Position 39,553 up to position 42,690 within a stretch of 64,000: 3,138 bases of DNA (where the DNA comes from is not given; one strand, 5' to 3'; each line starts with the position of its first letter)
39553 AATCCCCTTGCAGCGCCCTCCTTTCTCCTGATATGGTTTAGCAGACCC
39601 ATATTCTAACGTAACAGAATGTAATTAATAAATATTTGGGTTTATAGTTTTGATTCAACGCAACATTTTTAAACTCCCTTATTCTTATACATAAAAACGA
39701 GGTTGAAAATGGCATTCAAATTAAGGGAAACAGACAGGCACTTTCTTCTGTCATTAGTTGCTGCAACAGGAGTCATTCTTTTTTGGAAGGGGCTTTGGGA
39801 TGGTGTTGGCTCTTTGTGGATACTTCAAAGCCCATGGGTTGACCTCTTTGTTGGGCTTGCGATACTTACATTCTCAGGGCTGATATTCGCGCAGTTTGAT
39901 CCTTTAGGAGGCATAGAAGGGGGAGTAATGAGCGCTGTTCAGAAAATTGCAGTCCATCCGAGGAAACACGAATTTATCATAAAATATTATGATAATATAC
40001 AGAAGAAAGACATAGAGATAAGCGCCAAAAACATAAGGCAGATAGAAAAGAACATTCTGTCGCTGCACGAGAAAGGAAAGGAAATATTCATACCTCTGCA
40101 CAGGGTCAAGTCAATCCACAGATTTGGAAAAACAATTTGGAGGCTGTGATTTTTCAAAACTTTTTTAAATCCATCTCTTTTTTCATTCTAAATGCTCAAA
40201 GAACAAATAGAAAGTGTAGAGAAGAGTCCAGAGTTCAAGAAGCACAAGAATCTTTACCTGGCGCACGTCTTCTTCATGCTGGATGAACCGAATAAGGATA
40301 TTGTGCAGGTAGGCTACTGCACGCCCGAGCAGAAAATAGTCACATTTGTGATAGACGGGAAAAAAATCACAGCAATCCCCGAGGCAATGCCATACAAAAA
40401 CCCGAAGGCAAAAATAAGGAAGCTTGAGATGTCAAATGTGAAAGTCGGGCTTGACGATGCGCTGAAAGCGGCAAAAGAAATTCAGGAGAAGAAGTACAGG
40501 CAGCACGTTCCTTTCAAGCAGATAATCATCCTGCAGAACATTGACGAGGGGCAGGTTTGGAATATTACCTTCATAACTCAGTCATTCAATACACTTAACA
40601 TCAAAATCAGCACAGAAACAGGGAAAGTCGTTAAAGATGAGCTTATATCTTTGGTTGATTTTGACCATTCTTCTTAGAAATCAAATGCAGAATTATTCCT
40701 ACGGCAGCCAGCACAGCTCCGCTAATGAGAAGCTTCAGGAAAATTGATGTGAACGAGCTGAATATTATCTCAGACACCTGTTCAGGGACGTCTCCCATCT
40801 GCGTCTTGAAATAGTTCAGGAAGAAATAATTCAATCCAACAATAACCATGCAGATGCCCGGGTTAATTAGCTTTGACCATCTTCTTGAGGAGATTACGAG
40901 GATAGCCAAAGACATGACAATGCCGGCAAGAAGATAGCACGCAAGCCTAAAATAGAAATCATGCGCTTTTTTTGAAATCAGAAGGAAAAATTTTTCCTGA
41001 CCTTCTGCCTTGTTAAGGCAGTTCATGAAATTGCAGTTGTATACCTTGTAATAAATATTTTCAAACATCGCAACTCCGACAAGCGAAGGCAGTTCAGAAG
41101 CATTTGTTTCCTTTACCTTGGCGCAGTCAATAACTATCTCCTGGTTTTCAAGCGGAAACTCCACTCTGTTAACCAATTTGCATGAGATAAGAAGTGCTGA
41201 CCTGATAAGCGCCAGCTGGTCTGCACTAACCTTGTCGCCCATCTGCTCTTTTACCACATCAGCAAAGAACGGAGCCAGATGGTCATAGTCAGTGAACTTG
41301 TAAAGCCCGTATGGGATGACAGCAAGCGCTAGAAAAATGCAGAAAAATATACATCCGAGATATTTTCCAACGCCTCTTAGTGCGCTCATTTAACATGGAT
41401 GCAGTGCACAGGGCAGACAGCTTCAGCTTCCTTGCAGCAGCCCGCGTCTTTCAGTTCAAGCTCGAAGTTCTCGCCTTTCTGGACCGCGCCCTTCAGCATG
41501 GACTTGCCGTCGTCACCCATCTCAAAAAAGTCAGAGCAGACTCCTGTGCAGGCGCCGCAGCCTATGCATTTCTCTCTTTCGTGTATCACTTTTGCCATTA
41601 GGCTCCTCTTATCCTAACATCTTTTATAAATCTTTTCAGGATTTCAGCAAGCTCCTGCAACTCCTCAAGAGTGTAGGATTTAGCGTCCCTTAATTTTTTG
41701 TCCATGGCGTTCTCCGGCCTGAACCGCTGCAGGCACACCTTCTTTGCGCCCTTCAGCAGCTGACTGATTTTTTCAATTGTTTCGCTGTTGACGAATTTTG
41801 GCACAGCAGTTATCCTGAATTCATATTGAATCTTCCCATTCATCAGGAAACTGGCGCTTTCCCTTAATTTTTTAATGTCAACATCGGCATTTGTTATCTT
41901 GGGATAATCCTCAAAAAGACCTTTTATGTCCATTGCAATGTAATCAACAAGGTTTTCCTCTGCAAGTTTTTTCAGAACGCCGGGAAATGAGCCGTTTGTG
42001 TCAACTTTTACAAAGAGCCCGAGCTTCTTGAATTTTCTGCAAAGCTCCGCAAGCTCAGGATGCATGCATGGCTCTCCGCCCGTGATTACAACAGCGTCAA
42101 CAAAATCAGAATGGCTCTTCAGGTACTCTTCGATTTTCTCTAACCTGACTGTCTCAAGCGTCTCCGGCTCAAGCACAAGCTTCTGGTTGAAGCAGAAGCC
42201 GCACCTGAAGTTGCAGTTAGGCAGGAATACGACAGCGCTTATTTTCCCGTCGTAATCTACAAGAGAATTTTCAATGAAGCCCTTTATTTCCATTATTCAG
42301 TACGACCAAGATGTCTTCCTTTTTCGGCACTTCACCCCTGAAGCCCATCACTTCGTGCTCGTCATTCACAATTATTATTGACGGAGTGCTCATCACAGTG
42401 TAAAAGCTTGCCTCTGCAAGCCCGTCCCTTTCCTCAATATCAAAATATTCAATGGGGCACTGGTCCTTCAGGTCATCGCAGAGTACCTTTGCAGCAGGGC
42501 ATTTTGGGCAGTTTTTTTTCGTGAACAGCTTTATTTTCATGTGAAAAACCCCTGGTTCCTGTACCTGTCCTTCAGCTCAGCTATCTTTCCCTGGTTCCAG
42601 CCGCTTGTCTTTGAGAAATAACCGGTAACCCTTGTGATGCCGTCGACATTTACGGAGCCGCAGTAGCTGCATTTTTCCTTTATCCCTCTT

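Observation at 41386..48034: Compact dNTP-synthesis island: class III RNR with nrdR, thymidylate kinase, ThyA and a kinase-dCMP deaminase fusion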

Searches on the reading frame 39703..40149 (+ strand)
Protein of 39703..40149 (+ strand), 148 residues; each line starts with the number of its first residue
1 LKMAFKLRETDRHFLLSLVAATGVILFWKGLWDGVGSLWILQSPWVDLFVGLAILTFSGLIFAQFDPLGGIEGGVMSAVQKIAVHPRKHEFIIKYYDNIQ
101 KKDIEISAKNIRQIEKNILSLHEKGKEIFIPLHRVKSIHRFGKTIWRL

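Call 43: search_protein_families(library=pfam, proteins=[window:39703-40149:+], max_evalue=0.001)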
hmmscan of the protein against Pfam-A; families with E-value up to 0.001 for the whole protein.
window:39703-40149:+ (148 aa): 1 family
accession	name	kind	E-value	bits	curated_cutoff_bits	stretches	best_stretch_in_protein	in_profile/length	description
PF04457.17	MJ1316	-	9.2e-09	36.3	26.3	1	84-147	13-74/75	MJ1316 RNA cyclic group end recognition domain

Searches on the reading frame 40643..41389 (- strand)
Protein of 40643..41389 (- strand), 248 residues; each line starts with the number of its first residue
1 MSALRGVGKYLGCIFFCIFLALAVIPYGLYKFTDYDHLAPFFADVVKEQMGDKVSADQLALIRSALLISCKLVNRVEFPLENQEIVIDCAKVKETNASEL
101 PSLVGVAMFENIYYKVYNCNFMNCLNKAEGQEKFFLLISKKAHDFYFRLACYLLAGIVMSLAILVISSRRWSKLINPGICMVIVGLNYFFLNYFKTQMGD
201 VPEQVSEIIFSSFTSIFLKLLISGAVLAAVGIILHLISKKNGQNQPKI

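Call 43: search_protein_families(library=pfam, proteins=[window:40643-41389:-], max_evalue=0.001)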
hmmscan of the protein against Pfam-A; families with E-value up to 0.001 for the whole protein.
window:40643-41389:- (248 aa): 0 families

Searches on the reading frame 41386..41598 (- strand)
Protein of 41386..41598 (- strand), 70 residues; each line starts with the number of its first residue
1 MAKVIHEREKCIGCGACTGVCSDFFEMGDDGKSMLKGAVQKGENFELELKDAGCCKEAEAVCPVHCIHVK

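Call 3: search_protein_families(library=pfam, proteins=[window:41386-41598:-], max_evalue=0.01)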
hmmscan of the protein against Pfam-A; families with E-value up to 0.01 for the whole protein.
window:41386-41598:- (70 aa): 11 families
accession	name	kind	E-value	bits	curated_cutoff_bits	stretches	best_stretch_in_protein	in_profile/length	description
PF13459.11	Fer4_15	-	7.6e-14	52.6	22.4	1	6-69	3-66/66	4Fe-4S single cluster domain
PF13370.11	Fer4_13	-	7.7e-10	39.8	24.5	1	8-69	3-58/58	4Fe-4S single cluster domain of Ferredoxin I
PF12797.12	Fer4_2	-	3.2e-06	27.2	24.5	1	3-22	2-21/22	4Fe-4S binding domain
PF00037.32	Fer4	-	0.00012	22.2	21.1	1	7-21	4-18/24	4Fe-4S binding domain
PF12837.12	Fer4_6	-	0.00015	22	25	1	4-21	2-19/24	4Fe-4S binding domain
PF12800.12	Fer4_4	-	0.00082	20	24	1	9-22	2-15/17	4Fe-4S binding domain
PF12838.12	Fer4_7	-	0.0012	19.8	27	1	10-65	1-51/52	4Fe-4S dicluster domain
PF14697.11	Fer4_21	-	0.002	18.7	35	0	7-68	4-58/59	4Fe-4S dicluster domain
PF13534.11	Fer4_17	-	0.0027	18.7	22.2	1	10-64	1-58/61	4Fe-4S dicluster domain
PF13237.11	Fer4_10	-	0.0057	17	25.5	0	3-34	1-22/53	4Fe-4S dicluster domain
PF13183.11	Fer4_8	-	0.0073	17.3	27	0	9-65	3-67/68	4Fe-4S dicluster domain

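Call 4: search_protein_families(library=ncbifam, proteins=[window:41386-41598:-], max_evalue=0.01)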
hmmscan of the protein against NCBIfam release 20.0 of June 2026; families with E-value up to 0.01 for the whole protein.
window:41386-41598:- (70 aa): 11 families
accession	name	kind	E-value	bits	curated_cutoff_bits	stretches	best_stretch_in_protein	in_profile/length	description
TIGR01971.1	NuoI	subfamily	4.3e-05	23.1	113.05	1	7-68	40-99/121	NADH-quinone oxidoreductase, chain I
NF042909.1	FMH_DH_FwdF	exception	0.00021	20.5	375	1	3-70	49-119/336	tungsten-dependent formylmethanofuran dehydrogenase subunit FwdF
NF058577.1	FdxA_fam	equivalog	0.00042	20.5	65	1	7-21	34-48/52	4Fe-4S ferredoxin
NF040763.1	FeFe_hydrog_A6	exception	0.0011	17.4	765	1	3-68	139-206/571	NADH-dependent [FeFe] hydrogenase, group A6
TIGR02936.1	fdxN_nitrog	equivalog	0.0012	18.9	80.55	1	4-22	65-83/91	ferredoxin III, nif-specific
NF006076.0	PRK08222.1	equivalog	0.0015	18.4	270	1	7-68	36-91/181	hydrogenase 4 subunit H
NF006183.0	PRK08318.1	equivalog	0.0016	17.3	335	1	7-69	340-397/422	NAD-dependent dihydropyrimidine dehydrogenase subunit PreA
TIGR02512.1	FeFe_hydrog_A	subfamily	0.0019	17.1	405.95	1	5-68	3-68/375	[FeFe] hydrogenase, group A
NF040864.1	HgcB_ferredoxin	equivalog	0.0059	16.4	99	0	6-70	11-64/93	mercury methylation ferredoxin HgcB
NF007205.0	PRK09626.1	equivalog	0.0064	16.5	93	1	2-27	48-72/105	2-oxoglutarate-acceptor oxidoreductase subunit OorD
NF010590.0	PRK13984.1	equivalog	0.0091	14.2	946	1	4-66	185-241/611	putative oxidoreductase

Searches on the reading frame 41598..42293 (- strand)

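Call 3: search_protein_families(library=pfam, proteins=[window:41598-42293:-], max_evalue=0.01)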
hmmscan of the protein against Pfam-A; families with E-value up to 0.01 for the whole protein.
window:41598-42293:- (231 aa): 2 families
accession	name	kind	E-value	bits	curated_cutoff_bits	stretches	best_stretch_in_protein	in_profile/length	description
PF04055.27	Radical_SAM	-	6.8e-21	75.6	29.5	1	22-165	2-152/166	Radical SAM superfamily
PF13353.11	Fer4_12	-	7.5e-09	36.4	22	1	20-132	8-122/137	4Fe-4S single cluster domain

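Call 4: search_protein_families(library=ncbifam, proteins=[window:41598-42293:-], max_evalue=0.01)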
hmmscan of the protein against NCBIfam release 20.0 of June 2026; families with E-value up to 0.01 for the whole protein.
window:41598-42293:- (231 aa): 59 families (the best 25 are shown)
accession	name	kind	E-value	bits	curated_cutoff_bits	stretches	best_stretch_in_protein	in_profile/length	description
TIGR02495.1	NrdG2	equivalog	8.2e-54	181.9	131.15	1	3-192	2-193/193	anaerobic ribonucleoside-triphosphate reductase activating protein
TIGR04041.1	activase_YjjW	hypoth_equivalog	8.9e-18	64.7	250.2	1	48-223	92-269/276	YjjW family glycine radical enzyme activase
TIGR04317.1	W_rSAM_matur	equivalog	3.3e-16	59.4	380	1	26-219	13-210/349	tungsten cofactor oxidoreductase radical SAM maturase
TIGR02493.1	PFLA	equivalog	1.8e-15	57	231.75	1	18-217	16-222/235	pyruvate formate-lyase-activating protein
TIGR03963.1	rSAM_QueE_Clost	equivalog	1.5e-12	47.7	260.1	1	15-124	17-123/219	putative 7-carboxy-7-deazaguanine synthase QueE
TIGR02666.1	moaA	equivalog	2.4e-12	46.5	284.05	1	26-181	19-181/336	GTP 3',8-cyclase MoaA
NF038283.1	viperin_w_prok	equivalog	4.7e-12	45.7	180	1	24-104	9-95/281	viperin family antiviral radical SAM protein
TIGR02494.1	PFLE_PFLC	subfamily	7.9e-10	38.5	174.35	1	68-185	127-244/293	glycyl-radical enzyme activating protein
NF008356.0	PRK11145.1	equivalog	3.4e-09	36.4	375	1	13-196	17-204/246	pyruvate formate lyase 1-activating protein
NF001199.0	PRK00164.2-1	equivalog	4.5e-09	35.9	231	1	25-224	20-218/308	GTP 3',8-cyclase MoaA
TIGR02668.1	moaA_archaeal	equivalog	4.9e-09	35.6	325.25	1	25-193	18-186/303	GTP 3',8-cyclase MoaA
TIGR03972.1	rSAM_TYW1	equivalog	1.3e-08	34.3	317.95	1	71-220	126-277/297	4-demethylwyosine synthase TYW1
TIGR02491.1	NrdG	equivalog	4.2e-08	33.3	126.1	1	6-127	5-131/154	anaerobic ribonucleoside-triphosphate reductase activating protein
NF045702.1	rSAM_GDGT_ether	equivalog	5.4e-08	31.9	450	1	25-103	94-175/486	tetraether lipid synthase Tes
NF045646.2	rSAM_Se_TrsS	equivalog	7.7e-08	31.3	490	1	26-102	95-171/441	radical SAM (seleno)protein TrsS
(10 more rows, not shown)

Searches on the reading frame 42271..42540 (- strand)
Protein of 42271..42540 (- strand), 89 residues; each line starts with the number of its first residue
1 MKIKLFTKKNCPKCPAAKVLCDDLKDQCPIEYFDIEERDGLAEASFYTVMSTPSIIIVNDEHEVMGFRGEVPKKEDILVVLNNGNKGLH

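Call 3: search_protein_families(library=pfam, proteins=[window:42271-42540:-], max_evalue=0.01)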
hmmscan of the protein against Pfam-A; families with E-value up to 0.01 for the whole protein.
window:42271-42540:- (89 aa): 3 families
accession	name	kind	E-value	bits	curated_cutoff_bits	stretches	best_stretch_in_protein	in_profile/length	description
PF13192.12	Thioredoxin_3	-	5e-10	39.7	24.8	1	1-80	1-74/76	Thioredoxin domain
PF00462.30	Glutaredoxin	-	3.3e-05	24.4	22.9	1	3-62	1-59/60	Glutaredoxin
PF05768.20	Glrx-like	-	0.0012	19.5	26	1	2-43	1-44/77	Glutaredoxin-like domain (DUF836)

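Call 4: search_protein_families(library=ncbifam, proteins=[window:42271-42540:-], max_evalue=0.01)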
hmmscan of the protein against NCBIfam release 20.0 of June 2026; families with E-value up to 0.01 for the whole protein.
window:42271-42540:- (89 aa): 6 families
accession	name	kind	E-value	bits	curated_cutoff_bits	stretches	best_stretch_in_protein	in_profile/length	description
TIGR00411.1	redox_disulf_1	equivalog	4.3e-10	39.5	92.75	1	2-80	2-77/82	MJ0307 family thioredoxin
TIGR00412.2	redox_disulf_2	subfamily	4.8e-05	23.7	62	1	11-81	9-74/75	MTH895/ArsE family thioredoxin-like protein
TIGR02187.2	PDO_seleno_TRX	equivalog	5.3e-05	22.7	185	1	1-68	130-197/209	protein disulfide oxidoreductase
TIGR02196.1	GlrX_YruB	hypoth_equivalog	0.00023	21.6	88.55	1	2-69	1-66/74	glutaredoxin-like protein, YruB-family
NF008401.0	PRK11200.1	equivalog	0.0055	16.8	84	1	1-52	1-54/87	GrxA family glutaredoxin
TIGR02194.1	GlrX_NrdH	subfamily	0.0084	16.3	85.75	0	3-69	1-65/72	glutaredoxin-like protein NrdH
